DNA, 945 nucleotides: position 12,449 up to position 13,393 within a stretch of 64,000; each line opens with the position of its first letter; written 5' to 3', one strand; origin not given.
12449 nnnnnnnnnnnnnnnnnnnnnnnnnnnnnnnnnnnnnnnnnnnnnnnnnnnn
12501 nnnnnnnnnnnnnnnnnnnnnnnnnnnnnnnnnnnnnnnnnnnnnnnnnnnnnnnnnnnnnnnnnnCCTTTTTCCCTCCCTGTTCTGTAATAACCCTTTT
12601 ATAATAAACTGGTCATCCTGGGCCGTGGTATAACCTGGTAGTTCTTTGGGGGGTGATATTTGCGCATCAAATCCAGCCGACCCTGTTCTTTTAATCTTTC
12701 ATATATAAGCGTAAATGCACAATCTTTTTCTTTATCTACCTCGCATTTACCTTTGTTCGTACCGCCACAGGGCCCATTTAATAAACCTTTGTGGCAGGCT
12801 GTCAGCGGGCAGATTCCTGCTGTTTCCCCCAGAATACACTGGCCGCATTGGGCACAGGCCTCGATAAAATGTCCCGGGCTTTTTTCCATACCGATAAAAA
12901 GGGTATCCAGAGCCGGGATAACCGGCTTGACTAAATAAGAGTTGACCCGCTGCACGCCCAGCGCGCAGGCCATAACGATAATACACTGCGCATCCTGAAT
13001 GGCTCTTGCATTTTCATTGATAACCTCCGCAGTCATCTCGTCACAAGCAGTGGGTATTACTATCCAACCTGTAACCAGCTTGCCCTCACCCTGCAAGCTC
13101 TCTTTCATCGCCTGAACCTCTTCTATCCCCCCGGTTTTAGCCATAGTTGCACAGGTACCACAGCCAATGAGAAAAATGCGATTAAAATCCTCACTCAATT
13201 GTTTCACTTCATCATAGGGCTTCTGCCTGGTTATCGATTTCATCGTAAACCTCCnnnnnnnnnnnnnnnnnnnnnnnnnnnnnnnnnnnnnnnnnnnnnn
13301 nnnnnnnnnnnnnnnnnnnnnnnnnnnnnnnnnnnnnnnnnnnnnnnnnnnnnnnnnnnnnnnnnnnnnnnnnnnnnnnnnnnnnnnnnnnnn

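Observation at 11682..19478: metFV joined in one operon to a NuoE + NuoF::GltD (Stn/Nfn-like) module and an FdhA/NuoG-like subunit: candidate undescribed type of methylene-THF reductase complex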

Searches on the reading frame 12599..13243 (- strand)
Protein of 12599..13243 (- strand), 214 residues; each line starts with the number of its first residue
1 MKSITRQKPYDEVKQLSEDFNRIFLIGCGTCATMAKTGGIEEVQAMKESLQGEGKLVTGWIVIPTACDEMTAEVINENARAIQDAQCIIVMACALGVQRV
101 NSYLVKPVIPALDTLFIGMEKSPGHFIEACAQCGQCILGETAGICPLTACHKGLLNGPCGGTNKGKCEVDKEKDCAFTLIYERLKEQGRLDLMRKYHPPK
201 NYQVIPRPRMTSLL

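Call 3: search_protein_families(library=pfam, proteins=[window:12599-13243:-], max_evalue=0.001)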
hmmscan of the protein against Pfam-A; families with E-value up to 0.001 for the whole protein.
window:12599-13243:- (214 aa): 1 family
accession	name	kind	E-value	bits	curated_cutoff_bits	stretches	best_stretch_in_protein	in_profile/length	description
PF12225.13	DUF5981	-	8.3e-36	122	23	1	109-203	1-95/95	Methylene-tetrahydrofolate reductase C terminal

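Call 37: search_solved_structures(query=window:12599-13243:-, max_evalue=0.01, show_alignments=2)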
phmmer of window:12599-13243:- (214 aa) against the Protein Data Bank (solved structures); distinct sequences matched with E-value up to 0.01: 0.

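Call 59: search_protein_families(library=ncbifam, proteins=[window:12599-13243:-], max_evalue=1e-10)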
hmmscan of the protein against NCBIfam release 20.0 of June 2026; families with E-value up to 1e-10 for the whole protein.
window:12599-13243:- (214 aa): 0 families

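Call 61: find_homologous_proteins(query=window:12599-13243:-, max_evalue=1e-10)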
Query window:12599-13243:- (214 aa): 6098 proteins with E <= 1e-10 among 6128 candidates; the best 120 are listed.
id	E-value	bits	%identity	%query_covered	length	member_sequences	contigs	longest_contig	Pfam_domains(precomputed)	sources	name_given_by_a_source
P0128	3.6e-141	486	99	100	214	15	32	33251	PF12225.14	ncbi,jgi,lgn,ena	-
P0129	8.0e-132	455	91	100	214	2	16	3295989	PF12225.14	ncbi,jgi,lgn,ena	-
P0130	1.8e-125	434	86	100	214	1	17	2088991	PF12225.14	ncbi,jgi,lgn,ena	-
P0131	3.6e-125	433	86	100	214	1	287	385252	PF12225.14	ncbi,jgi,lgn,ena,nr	ncbi:MAG: methylenetetrahydrofolate reductase C-terminal domain-containing protein [Dethiobacteria b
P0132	1.6e-124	431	86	100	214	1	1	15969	PF12225.14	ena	-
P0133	4.5e-124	430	86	100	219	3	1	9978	PF12225.14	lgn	-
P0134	5.7e-124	429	86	100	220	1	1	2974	PF12225.14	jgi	jgi:hypothetical protein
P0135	5.7e-124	429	85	100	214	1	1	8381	PF12225.14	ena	-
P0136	1.4e-123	428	86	100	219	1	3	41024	PF12225.14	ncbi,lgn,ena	-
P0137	1.9e-121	421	83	100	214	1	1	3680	PF12225.14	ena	-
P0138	1.9e-120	418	81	100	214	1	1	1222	PF12225.14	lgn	-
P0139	2.0e-120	418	85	100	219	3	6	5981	PF12225.14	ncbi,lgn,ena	-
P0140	3.1e-120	417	84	98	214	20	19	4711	PF12225.14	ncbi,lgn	-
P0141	1.3e-118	412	81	100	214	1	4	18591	PF12225.14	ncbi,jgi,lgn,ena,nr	ncbi:MAG: 5,10-methylenetetrahydrofolate reductase [Firmicutes bacterium]|jgi:ferredoxin|nr:5,10-met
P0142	1.5e-118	412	81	100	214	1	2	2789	PF12225.14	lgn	-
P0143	2.9e-118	411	81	100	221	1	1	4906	PF12225.14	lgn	-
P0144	9.1e-118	409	80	100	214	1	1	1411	PF12225.14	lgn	-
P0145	3.3e-117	407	79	100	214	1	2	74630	PF12225.14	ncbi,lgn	-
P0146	1.0e-115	403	80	100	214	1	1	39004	PF12225.14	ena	-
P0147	1.1e-113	396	79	100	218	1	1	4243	PF12225.14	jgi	-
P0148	1.1e-112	393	77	100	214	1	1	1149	PF12225.14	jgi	-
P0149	1.3e-112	392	79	98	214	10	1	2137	PF12225.14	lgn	-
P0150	1.7e-112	392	76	100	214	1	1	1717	PF12225.14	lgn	-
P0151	2.1e-112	392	78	100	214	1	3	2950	PF12225.14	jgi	-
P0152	2.3e-112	392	76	100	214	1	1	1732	PF12225.14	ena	-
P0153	2.4e-112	392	79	100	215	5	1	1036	PF12225.14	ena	-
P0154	4.0e-112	391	78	100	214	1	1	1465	PF12225.14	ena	-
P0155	6.3e-112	390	79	100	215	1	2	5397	PF12225.14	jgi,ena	-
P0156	6.4e-112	390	76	100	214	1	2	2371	PF12225.14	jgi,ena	-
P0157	6.4e-112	390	78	100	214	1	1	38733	PF12225.14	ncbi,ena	-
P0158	7.4e-112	390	77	100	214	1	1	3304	PF12225.14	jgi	-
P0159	9.3e-112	390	79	100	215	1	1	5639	PF12225.14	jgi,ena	jgi:ferredoxin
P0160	9.7e-112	390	79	100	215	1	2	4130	PF12225.14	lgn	-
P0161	1.0e-111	389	76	100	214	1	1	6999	PF12225.14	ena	-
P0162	1.2e-111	389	79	100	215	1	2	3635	PF12225.14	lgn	-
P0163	1.3e-111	389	77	100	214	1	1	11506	PF12225.14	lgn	-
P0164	1.4e-111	389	76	100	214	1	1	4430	PF12225.14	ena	-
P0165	1.4e-111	389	77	100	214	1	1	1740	PF12225.14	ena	-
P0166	3.1e-111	388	79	100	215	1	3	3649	PF12225.14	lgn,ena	-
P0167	4.8e-111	387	77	100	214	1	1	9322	PF12225.14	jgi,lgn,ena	-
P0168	5.0e-111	387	75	100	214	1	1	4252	PF12225.14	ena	-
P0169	6.0e-111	387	79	100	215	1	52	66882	PF12225.14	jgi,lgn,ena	jgi:ferredoxin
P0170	6.0e-111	387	79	100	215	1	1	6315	PF12225.14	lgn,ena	-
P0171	8.1e-111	386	75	100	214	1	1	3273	PF12225.14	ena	-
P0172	9.5e-111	386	78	100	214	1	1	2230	PF12225.14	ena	-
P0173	1.1e-110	386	77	100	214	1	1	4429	PF12225.14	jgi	-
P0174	1.1e-110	386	79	100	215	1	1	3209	PF12225.14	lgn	-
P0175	1.1e-110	386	79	100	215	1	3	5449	PF12225.14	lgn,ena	-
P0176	1.6e-110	386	75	100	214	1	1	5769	PF12225.14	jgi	-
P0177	1.6e-110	385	77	100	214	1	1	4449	PF12225.14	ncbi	-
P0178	1.7e-110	385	77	100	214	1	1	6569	PF12225.14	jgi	-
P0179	1.8e-110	385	74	100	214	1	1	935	PF12225.14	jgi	-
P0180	1.8e-110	385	78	100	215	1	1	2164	PF12225.14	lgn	-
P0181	1.9e-110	385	78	100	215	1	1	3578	PF12225.14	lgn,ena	-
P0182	2.1e-110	385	75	100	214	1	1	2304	PF12225.14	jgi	-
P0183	3.3e-110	384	78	100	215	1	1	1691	PF12225.14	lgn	-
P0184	3.5e-110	384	78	100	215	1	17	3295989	PF12225.14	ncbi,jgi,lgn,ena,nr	ncbi:MAG: 5,10-methylenetetrahydrofolate reductase [Firmicutes bacterium]|jgi:ferredoxin|nr:5,10-met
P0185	3.6e-110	384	78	100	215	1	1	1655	PF12225.14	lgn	-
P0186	3.6e-110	384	78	100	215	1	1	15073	PF12225.14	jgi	-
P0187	3.7e-110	384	78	100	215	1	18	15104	PF12225.14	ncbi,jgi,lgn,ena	jgi:ferredoxin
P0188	7.1e-110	383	78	100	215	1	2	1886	PF12225.14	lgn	-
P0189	1.1e-109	383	78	100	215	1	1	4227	PF12225.14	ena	-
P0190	1.6e-109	382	76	100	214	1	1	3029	PF12225.14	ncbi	-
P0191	2.0e-109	382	76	100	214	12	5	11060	PF12225.14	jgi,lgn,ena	-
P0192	4.4e-109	381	77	100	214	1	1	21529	PF12225.14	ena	-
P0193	4.5e-109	381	76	100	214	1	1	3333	PF12225.14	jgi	jgi:ferredoxin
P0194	5.0e-109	381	78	100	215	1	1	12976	PF12225.14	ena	-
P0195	5.7e-109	380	76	100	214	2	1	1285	PF12225.14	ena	-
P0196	8.7e-109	380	78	100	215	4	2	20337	PF12225.14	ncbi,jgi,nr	ncbi:MAG: 5,10-methylenetetrahydrofolate reductase [Dethiobacter sp.]|jgi:ferredoxin|nr:MAG: 5,10-me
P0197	1.0e-108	380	76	100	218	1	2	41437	PF12225.14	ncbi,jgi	-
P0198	1.3e-108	379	74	100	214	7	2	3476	PF12225.14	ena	-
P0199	1.8e-108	379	75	100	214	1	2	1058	PF12225.14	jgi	jgi:ferredoxin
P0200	2.0e-108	379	76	100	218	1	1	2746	PF12225.14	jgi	-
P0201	2.0e-108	379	75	100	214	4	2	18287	PF12225.14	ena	-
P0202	2.1e-108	379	76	100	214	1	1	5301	PF12225.14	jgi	-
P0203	2.4e-108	378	77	100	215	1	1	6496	PF12225.14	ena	-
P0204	2.9e-108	378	74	100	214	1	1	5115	PF12225.14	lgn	-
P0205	3.0e-108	378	76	100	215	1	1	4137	PF12225.14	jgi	-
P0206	3.4e-108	378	77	100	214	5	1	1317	PF12225.14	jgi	jgi:ferredoxin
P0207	3.8e-108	378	75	100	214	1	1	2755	PF12225.14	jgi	jgi:ferredoxin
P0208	4.1e-108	378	77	95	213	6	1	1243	PF12225.14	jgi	-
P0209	4.4e-108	378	76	100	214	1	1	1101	PF12225.14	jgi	jgi:ferredoxin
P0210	4.5e-108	378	74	100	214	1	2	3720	PF12225.14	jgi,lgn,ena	-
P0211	5.2e-108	377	76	100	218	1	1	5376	PF12225.14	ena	-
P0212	5.2e-108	377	76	100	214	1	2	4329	PF12225.14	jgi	-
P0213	5.7e-108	377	76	100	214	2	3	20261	PF12225.14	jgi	jgi:ferredoxin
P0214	6.0e-108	377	74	100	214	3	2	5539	PF12225.14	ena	-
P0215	7.1e-108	377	74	100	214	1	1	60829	PF12225.14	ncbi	ncbi:MAG: methylenetetrahydrofolate reductase C-terminal domain-containing protein [Chloroflexota ba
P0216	7.2e-108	377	76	100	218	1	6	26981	PF12225.14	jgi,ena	-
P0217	7.8e-108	377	76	100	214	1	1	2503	PF12225.14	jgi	-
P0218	8.5e-108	377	74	100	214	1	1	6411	PF12225.14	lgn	-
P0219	8.7e-108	377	75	100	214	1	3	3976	PF12225.14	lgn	-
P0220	1.0e-107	376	74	100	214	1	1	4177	PF12225.14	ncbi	-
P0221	1.1e-107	376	76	100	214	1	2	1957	PF12225.14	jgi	-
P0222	1.2e-107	376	72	100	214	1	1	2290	PF12225.14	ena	-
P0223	1.3e-107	376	74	100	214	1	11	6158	PF12225.14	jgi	jgi:ferredoxin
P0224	1.4e-107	376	74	100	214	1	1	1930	PF12225.14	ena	-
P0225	1.5e-107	376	76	100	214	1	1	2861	PF12225.14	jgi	-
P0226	1.7e-107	376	74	100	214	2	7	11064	PF12225.14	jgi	jgi:hypothetical protein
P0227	2.0e-107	375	74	100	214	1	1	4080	PF12225.14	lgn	-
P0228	2.0e-107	375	76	100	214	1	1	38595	PF12225.14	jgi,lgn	-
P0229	2.2e-107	375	75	100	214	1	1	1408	PF12225.14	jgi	jgi:ferredoxin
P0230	2.7e-107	375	74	100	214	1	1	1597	PF12225.14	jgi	jgi:hypothetical protein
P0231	2.8e-107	375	74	100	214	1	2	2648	PF12225.14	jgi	-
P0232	2.9e-107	375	75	100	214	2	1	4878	PF12225.14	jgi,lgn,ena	-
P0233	2.9e-107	375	74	100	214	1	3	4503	PF12225.14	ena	-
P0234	3.6e-107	375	73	100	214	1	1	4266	PF12225.14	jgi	-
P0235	4.2e-107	374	74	100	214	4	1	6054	PF12225.14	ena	-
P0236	4.2e-107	374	76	100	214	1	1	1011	PF12225.14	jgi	-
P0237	4.8e-107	374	75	100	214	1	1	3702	PF12225.14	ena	-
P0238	4.9e-107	374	73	100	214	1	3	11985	PF12225.14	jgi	-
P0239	5.2e-107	374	74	100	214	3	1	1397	PF12225.14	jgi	jgi:ferredoxin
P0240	5.9e-107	374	73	100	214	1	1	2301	PF12225.14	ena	-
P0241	6.9e-107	374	72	100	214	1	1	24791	PF12225.14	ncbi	-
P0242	7.0e-107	374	75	100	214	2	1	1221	PF12225.14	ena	-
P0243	7.2e-107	374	74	100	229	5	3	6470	PF12225.14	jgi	-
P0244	9.0e-107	373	71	100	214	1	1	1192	PF12225.14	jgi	-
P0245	1.3e-106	373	73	100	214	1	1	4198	PF12225.14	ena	-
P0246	1.3e-106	373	74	100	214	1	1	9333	PF12225.14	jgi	-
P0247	1.4e-106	373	73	100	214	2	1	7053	PF12225.14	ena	-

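Call 62: find_encoding_contigs(protein=P0184, flank=10000, max_places=3)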
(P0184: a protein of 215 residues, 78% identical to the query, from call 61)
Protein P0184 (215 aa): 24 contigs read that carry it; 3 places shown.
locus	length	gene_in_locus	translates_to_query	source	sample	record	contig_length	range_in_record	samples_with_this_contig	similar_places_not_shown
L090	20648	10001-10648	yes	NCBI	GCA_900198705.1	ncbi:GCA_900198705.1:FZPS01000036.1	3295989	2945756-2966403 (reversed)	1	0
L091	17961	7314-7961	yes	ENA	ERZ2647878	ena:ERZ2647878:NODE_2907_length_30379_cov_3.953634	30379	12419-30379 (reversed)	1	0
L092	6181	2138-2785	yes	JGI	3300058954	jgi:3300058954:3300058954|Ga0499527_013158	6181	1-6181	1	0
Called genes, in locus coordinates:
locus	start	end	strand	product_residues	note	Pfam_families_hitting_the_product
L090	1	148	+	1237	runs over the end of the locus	PF10145:PhageMin_Tail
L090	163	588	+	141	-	-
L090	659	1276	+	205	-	-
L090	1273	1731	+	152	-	PF14550:Peptidase_S78_2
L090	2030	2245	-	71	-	-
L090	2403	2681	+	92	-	-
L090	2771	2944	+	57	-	-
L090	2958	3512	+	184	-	-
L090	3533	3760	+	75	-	-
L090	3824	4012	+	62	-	-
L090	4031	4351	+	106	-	-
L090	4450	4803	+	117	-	-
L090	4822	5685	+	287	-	-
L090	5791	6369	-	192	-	-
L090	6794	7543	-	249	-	PF09335:VTT_dom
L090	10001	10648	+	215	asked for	PF12225:DUF5981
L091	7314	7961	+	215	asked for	PF12225:DUF5981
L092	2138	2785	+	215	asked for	PF12225:DUF5981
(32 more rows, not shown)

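Call 65: find_encoding_contigs(protein=P0131, flank=10000, max_places=2)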
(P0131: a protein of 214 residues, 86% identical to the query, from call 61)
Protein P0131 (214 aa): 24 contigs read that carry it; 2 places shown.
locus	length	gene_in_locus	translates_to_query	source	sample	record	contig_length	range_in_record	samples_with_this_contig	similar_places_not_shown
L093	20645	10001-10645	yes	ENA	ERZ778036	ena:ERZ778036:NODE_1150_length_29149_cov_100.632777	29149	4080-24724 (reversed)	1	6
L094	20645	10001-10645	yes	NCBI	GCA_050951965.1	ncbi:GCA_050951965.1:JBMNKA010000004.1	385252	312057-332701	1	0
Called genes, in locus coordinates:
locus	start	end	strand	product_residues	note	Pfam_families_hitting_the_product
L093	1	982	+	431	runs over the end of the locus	PF01590:GAF, PF13185:GAF_2, PF13492:GAF_3 (weak), PF07730:HisKA_3, PF02518:HATPase_c, PF13581:HATPase_c_2 (weak)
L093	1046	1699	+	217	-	PF00072:Response_reg, PF00196:GerE, PF08281:Sigma70_r4_2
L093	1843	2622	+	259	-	PF00072:Response_reg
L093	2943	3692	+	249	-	PF00072:Response_reg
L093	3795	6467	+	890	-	PF13510:Fer2_4, PF10588:NADH-G_4Fe-4S_3, PF13187:Fer4_9, PF22117:Fer4_Nqo3, PF12838:Fer4_7, PF04879:Molybdop_Fe4S4, PF00384:Molybdopterin, PF01568:Molydop_binding, +1 more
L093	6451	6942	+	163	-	PF01257:2Fe-2S_thioredx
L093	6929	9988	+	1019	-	PF01257:2Fe-2S_thioredx (weak), PF01512:Complex1_51K, PF10589:NADH_4Fe-4S, PF14691:Fer4_20, PF01266:DAO (weak), PF07992:Pyr_redox_2, PF13450:NAD_binding_8, PF13738:Pyr_redox_3 (weak), +3 more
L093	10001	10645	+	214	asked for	PF12225:DUF5981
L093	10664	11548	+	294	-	PF02219:MTHFR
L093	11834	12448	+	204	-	-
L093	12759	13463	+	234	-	PF02224:Cytidylate_kin, PF13189:Cytidylate_kin2, PF13238:AAA_18 (faint), PF01202:SKI (faint), PF13207:AAA_17 (weak)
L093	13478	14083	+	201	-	PF01553:Acyltransferase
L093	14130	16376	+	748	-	PF02401:LYTB, PF00575:S1 (weak), PF13509:S1_2 (faint), PF21710:Spt6_S1 (faint), PF24685:OB_RRP5_4th (faint), PF00575:S1, PF23459:S1_RRP5 (weak)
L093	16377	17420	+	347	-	PF01070:FMN_dh, PF01645:Glu_synthase (weak)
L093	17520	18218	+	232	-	PF07758:DUF1614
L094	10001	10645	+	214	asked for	PF12225:DUF5981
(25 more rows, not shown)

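Call 75: search_protein_representatives(protein=window:12599-13243:-)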
Query: 214 residues. Proteins with E-value up to 0.001 (for the whole library): 1460; up to 1e-10: 618; up to 1e-30: 121. The best 150 are listed.
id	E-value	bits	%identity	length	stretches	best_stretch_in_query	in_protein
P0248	3.7e-71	255.2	54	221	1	1-209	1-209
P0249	9.2e-67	240.8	53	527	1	1-203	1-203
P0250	1.1e-66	240.6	52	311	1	2-205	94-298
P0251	1.5e-59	217.3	55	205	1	44-207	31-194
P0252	1.7e-59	217.1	49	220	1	4-208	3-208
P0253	4.3e-59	215.8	50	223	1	5-210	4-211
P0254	1.6e-54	200.8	49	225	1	4-210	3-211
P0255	9.6e-52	191.8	45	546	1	4-202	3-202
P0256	5.8e-51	189.2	42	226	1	4-213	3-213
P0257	1.4e-48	181.4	43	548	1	4-208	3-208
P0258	2.5e-48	180.6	43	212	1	4-211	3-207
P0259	2.6e-47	177.3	41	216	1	4-202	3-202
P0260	4.3e-47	176.6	41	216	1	4-210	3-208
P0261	6.3e-47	176.0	41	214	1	4-209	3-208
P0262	1.0e-45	172.0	46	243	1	5-210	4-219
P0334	7.9e-34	133.2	38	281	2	82-202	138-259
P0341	3.7e-33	131.0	36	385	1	4-203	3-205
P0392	1.6e-28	115.8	43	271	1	78-196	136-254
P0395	6.5e-28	113.9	35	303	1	7-192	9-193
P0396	6.8e-28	113.8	37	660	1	8-194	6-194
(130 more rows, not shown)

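Call 76: search_protein_families(library=pfam, proteins=[P0249, P0250, P0255, P0341, P0396, P0395, P0334, P0392, P0248], max_evalue=0.0001)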
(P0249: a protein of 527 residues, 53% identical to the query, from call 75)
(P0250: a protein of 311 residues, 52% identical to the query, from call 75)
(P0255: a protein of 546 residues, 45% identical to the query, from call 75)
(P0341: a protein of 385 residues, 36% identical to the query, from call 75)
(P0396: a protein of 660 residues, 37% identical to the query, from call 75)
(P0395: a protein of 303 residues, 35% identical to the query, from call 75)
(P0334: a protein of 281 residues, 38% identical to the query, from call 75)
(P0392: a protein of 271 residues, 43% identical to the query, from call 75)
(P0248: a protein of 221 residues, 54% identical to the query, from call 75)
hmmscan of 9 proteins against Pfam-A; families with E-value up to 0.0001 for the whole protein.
P0249 (527 aa): 3 families
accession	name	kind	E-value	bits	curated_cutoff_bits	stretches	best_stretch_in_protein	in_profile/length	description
PF12225.13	DUF5981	-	1.4e-34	118.1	23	1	109-202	1-94/95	Methylene-tetrahydrofolate reductase C terminal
PF02518.31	HATPase_c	-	2.2e-30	105.8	26.4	1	406-515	2-109/111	Histidine kinase-, DNA gyrase B-, and HSP90-like ATPase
PF00512.31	HisKA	-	6.2e-16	58.6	26.9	1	292-358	2-65/66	His Kinase A (phospho-acceptor) domain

P0250 (311 aa): 5 families
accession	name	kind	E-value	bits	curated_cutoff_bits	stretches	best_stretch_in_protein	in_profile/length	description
PF12225.13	DUF5981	-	3.4e-35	120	23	1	203-295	2-94/95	Methylene-tetrahydrofolate reductase C terminal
PF12838.12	Fer4_7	-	5.1e-06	27.3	27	1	9-58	2-52/52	4Fe-4S dicluster domain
PF00037.32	Fer4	-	1e-05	25.6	21.1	0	7-24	6-23/24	4Fe-4S binding domain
PF12797.12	Fer4_2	-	1.1e-05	25.5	24.5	0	7-19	8-20/22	4Fe-4S binding domain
PF13187.11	Fer4_9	-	2.5e-05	24.7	27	1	8-57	1-50/52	4Fe-4S dicluster domain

P0255 (546 aa): 2 families
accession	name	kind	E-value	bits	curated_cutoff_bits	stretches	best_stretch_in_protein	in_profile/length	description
PF02219.23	MTHFR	-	1.7e-37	129.8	24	1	246-535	2-285/287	Methylenetetrahydrofolate reductase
PF12225.13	DUF5981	-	4.1e-35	119.8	23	1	109-203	1-95/95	Methylene-tetrahydrofolate reductase C terminal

P0341 (385 aa): 3 families
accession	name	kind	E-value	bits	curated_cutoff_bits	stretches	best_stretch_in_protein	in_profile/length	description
PF12225.13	DUF5981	-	1.1e-33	115.2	23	1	112-205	2-95/95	Methylene-tetrahydrofolate reductase C terminal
PF00355.32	Rieske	-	1.5e-11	44.5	20.3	1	263-341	1-78/88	Rieske [2Fe-2S] domain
PF00037.32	Fer4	-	8.8e-05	22.6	21.1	0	127-139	3-15/24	4Fe-4S binding domain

P0396 (660 aa): 7 families
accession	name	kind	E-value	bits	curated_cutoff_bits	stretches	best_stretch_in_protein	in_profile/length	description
PF01512.22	Complex1_51K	-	6.7e-47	159.6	31.2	1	349-492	1-150/150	Nuo51 FMN-binding domain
PF13375.12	RnfC_N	-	1.7e-30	105.5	25.6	1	225-324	3-101/101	RnfC Barrel sandwich hybrid domain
PF12225.13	DUF5981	-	1.6e-28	98.7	23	1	127-200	19-92/95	Methylene-tetrahydrofolate reductase C terminal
PF10531.15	SLBB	-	1.6e-07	31.5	27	1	504-556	1-54/55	SLBB domain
PF13237.11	Fer4_10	-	1e-05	25.8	25.5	1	585-637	6-52/53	4Fe-4S dicluster domain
PF00037.32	Fer4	-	5.7e-05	23.2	21.1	1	586-600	6-20/24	4Fe-4S binding domain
PF13183.11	Fer4_8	-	5.8e-05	24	27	1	585-640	2-67/68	4Fe-4S dicluster domain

P0395 (303 aa): 1 family
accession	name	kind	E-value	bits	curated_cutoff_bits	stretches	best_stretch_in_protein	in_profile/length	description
PF12225.13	DUF5981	-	1.8e-31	108.1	23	1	111-204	2-94/95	Methylene-tetrahydrofolate reductase C terminal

P0334 (281 aa): 1 family
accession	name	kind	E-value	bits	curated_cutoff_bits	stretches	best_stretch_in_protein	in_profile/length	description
PF12225.13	DUF5981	-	1.7e-31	108.2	23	1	167-260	2-95/95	Methylene-tetrahydrofolate reductase C terminal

P0392 (271 aa): 1 family
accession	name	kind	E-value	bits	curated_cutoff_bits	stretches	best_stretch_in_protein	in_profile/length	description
PF12225.13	DUF5981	-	4.8e-34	116.3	23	1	169-258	3-92/95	Methylene-tetrahydrofolate reductase C terminal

P0248 (221 aa): 1 family
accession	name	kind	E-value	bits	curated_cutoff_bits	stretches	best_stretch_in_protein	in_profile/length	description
PF12225.13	DUF5981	-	1.3e-34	118.1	23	1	109-202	1-94/95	Methylene-tetrahydrofolate reductase C terminal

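Call 77: find_encoding_contigs(protein=P0250, flank=8000, max_places=3)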
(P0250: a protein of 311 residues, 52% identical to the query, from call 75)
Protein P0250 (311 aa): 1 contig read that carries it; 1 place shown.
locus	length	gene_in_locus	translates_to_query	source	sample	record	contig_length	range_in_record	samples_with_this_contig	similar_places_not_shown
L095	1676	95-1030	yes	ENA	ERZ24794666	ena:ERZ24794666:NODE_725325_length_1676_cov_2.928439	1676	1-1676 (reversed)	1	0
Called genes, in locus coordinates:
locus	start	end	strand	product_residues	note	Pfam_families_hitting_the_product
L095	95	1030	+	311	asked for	PF00037:Fer4 (faint), PF12797:Fer4_2 (faint), PF12838:Fer4_7 (weak), PF12225:DUF5981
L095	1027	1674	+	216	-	?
